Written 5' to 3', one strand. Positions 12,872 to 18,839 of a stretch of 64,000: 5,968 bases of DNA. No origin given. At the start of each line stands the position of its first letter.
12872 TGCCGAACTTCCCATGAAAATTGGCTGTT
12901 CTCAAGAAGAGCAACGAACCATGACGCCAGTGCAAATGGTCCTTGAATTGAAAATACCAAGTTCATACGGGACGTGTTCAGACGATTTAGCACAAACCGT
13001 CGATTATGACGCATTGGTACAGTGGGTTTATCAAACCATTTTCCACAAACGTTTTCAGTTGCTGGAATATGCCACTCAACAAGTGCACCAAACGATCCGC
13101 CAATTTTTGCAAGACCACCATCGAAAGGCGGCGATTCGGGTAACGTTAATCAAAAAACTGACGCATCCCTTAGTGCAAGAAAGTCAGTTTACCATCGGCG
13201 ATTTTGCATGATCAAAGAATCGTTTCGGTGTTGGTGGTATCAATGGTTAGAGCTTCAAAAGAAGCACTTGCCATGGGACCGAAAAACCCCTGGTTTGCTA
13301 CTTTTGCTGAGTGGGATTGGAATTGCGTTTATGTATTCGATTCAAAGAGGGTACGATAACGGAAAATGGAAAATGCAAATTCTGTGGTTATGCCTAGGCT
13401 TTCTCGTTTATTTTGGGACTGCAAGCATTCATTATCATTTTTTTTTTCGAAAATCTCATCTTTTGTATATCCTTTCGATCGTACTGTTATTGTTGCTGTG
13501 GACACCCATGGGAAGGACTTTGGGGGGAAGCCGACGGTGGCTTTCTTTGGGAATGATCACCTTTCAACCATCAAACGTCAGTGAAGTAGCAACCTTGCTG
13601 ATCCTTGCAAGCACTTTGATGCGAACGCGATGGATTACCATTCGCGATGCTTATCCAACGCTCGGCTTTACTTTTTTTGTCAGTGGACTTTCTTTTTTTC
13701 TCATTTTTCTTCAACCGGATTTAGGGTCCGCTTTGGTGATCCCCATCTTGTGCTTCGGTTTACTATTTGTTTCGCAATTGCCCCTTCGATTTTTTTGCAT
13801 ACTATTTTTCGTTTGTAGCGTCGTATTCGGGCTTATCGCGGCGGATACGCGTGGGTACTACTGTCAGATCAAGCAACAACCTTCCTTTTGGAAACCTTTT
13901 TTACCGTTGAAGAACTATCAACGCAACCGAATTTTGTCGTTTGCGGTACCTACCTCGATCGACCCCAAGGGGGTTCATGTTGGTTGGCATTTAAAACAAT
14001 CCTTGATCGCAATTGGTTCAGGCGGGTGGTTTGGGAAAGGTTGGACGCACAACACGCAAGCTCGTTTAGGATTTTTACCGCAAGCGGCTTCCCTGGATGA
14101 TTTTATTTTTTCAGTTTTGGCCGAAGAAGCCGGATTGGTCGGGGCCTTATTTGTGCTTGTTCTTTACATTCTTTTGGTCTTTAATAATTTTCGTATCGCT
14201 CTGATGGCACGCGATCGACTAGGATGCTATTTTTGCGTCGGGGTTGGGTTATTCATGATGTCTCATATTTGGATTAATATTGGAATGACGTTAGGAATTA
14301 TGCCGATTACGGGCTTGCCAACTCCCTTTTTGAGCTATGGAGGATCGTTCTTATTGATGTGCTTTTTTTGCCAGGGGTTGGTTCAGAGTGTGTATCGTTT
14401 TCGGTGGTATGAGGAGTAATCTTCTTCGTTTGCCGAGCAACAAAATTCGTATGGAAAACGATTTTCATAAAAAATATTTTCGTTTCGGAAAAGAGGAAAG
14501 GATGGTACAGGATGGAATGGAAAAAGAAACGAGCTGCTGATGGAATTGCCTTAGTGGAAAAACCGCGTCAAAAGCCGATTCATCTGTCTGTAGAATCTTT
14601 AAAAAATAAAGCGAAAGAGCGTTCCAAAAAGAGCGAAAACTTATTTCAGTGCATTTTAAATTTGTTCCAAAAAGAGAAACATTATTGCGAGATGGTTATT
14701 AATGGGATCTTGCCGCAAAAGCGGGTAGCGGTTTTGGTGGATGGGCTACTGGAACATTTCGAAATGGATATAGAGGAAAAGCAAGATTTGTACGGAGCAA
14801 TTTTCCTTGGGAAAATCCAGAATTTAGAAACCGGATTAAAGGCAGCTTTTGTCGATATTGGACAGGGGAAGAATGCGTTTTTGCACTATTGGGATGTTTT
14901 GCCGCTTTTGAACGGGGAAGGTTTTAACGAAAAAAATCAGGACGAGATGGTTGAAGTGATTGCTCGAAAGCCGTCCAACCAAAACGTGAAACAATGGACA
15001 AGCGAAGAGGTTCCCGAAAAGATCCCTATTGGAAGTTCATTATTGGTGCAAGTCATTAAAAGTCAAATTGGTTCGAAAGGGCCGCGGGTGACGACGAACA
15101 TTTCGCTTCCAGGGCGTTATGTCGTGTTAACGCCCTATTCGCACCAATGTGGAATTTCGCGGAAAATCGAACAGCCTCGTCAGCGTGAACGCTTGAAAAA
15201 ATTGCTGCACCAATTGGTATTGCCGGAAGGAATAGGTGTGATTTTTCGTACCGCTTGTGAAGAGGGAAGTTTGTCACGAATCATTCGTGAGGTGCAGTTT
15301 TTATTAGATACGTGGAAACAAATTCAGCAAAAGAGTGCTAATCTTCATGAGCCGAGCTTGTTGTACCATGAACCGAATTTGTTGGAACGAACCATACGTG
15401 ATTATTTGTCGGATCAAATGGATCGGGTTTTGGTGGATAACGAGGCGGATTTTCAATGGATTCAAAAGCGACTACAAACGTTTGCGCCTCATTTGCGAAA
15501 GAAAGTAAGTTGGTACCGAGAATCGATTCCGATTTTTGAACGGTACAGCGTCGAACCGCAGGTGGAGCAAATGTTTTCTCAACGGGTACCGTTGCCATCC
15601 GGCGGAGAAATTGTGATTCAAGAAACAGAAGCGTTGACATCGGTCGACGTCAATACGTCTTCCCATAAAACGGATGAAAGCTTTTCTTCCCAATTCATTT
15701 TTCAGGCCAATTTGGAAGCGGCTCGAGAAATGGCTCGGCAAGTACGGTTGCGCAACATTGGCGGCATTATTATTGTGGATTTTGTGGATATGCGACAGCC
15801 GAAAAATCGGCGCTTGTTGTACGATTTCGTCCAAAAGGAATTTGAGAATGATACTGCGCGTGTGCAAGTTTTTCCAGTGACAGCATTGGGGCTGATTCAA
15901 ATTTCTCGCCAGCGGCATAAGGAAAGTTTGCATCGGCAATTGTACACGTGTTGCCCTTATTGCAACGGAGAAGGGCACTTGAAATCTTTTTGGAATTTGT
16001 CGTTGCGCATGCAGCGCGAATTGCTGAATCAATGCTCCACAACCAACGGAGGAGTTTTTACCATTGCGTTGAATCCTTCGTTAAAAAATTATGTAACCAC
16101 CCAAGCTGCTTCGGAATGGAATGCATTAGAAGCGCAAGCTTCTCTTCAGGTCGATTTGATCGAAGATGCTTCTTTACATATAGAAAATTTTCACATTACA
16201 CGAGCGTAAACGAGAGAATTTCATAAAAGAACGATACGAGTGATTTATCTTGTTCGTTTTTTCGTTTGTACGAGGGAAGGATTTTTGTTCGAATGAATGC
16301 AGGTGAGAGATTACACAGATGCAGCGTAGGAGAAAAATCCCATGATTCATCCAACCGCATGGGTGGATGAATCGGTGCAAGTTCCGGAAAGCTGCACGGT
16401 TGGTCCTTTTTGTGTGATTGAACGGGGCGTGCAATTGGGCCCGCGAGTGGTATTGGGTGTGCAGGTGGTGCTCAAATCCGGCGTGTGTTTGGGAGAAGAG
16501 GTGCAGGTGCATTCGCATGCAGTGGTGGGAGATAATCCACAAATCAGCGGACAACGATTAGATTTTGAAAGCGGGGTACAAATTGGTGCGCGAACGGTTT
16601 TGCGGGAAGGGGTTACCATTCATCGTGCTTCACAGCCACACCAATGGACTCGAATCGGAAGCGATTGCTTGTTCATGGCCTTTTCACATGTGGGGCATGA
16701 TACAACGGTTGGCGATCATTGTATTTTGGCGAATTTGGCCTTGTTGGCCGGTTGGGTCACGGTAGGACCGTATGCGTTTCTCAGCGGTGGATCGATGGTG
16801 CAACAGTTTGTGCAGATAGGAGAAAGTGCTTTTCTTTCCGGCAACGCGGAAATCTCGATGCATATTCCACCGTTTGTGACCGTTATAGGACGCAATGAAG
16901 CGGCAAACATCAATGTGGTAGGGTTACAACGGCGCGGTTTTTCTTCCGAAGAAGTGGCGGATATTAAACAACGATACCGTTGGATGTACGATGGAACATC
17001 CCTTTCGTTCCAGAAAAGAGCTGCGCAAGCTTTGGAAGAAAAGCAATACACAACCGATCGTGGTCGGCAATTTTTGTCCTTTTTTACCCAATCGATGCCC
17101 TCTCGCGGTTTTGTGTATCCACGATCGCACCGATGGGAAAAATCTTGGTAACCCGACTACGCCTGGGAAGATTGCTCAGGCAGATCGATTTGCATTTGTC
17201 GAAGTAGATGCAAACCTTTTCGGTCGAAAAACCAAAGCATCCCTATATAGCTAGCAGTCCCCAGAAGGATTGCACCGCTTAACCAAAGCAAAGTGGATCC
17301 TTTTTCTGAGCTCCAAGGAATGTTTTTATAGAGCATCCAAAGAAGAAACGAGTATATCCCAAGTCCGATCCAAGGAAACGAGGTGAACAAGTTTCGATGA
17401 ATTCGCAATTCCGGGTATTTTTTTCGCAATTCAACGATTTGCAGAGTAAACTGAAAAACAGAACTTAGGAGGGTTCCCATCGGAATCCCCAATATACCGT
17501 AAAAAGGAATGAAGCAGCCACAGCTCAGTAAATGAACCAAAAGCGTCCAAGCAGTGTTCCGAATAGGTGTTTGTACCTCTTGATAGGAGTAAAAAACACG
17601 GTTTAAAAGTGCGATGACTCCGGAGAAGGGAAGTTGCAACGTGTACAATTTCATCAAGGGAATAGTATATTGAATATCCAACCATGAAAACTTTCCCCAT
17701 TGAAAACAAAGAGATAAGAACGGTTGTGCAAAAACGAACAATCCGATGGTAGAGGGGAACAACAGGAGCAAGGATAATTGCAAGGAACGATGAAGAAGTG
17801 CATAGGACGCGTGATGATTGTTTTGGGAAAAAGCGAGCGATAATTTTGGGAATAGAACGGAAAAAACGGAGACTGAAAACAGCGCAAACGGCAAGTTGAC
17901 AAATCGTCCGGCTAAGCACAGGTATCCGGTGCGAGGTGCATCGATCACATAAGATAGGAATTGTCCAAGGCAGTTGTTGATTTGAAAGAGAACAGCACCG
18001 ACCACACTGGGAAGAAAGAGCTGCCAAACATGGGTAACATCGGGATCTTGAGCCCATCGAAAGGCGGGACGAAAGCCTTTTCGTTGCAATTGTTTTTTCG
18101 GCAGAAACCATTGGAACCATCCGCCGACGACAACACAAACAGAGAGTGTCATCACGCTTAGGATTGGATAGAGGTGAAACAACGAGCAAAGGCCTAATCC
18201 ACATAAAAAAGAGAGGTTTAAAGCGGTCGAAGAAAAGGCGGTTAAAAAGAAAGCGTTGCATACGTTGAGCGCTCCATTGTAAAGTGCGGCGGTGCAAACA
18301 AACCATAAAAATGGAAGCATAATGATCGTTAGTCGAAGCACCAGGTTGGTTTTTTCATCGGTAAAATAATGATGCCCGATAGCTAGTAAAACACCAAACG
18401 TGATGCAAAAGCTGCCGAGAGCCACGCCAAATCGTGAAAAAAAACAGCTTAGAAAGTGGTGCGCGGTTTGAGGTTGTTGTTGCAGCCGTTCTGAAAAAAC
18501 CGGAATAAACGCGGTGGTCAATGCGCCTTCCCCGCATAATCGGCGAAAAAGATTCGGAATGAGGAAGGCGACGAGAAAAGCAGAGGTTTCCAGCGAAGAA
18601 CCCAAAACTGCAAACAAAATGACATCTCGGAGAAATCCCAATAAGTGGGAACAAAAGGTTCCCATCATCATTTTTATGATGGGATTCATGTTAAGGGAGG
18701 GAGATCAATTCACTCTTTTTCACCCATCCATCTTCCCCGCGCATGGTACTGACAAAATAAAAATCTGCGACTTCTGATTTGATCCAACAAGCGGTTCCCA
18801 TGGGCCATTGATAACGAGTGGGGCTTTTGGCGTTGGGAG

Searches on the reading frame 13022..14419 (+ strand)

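Call 82: search_protein_families(library=pfam, proteins=[window:13022-14419:+], max_evalue=0.00001)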
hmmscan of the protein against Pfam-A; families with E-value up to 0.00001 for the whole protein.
window:13022-14419:+ (465 aa): 1 family
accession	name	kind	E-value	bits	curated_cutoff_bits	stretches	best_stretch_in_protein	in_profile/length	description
PF01098.24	FTSW_RODA_SPOVE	-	2.7e-72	244.2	26.4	1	105-460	20-353/356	Cell cycle protein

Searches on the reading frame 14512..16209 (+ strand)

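Call 28: search_protein_families(library=pfam, proteins=[window:14512-16209:+], max_evalue=0.00001)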
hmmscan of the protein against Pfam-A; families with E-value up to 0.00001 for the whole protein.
window:14512-16209:+ (565 aa): 2 families
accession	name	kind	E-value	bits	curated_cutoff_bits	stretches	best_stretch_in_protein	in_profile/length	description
PF10150.14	RNase_E_G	-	9e-95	317.6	25.5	1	198-468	1-269/270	Ribonuclease E/G family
PF20833.2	RNase_E_G_Thio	-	6.8e-09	36.2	26.8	1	481-564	2-85/86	RNase E/G, Thioredoxin-like domain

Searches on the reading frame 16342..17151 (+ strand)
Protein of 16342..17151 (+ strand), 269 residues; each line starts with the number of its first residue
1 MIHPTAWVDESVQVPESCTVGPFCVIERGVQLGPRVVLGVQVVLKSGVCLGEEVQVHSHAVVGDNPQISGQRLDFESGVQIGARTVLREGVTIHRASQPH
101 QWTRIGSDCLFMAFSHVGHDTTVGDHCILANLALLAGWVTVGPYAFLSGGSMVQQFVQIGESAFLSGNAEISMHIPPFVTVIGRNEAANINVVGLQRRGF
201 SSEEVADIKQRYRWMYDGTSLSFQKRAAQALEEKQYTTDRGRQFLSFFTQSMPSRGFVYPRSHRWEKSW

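Call 82: search_protein_families(library=pfam, proteins=[window:16342-17151:+], max_evalue=0.00001)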
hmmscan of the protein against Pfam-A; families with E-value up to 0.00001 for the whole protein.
window:16342-17151:+ (269 aa): 4 families
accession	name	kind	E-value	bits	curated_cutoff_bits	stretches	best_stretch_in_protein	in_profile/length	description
PF00132.30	Hexapep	-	1.1e-25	88.6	27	1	103-135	2-34/36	Bacterial transferase hexapeptide (six repeats)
PF13720.11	Acetyltransf_11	-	1.2e-15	58.1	24.5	1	175-257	2-81/82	Udp N-acetylglucosamine O-acyltransferase; Domain 2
PF25084.1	LbH_EIF2B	-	3.3e-09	37.1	54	0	76-162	19-102/105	EIF2B subunit epsilon LbH domain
PF25087.1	GMPPB_C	-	9.8e-07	28.9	39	0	64-162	8-103/110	GMPPB C-terminal domain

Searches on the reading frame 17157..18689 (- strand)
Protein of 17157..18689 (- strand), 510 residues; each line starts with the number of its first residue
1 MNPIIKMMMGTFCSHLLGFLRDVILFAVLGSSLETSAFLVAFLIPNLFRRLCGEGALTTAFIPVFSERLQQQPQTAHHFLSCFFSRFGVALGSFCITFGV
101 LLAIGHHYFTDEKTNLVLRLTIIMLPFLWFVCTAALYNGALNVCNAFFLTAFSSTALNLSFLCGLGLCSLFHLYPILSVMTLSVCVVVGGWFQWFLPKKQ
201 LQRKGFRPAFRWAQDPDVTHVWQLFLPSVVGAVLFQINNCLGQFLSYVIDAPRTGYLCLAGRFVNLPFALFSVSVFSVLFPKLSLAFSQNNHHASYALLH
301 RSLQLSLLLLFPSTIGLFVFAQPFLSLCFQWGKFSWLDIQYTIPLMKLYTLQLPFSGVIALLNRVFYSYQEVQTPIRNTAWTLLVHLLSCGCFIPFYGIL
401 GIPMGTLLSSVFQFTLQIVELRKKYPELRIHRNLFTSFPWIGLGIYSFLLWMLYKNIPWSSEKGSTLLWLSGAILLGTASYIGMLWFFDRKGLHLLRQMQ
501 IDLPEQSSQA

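Call 28: search_protein_families(library=pfam, proteins=[window:17157-18689:-], max_evalue=0.00001)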
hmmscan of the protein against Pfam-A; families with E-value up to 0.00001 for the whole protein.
window:17157-18689:- (510 aa): 2 families
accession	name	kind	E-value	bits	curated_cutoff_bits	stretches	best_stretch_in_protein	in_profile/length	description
PF03023.19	MurJ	-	2.9e-75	254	27.4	1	27-426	3-404/451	Lipid II flippase MurJ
PF13440.11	Polysacc_synt_3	-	6.1e-07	29.4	23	1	70-329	38-284/293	Polysaccharide biosynthesis protein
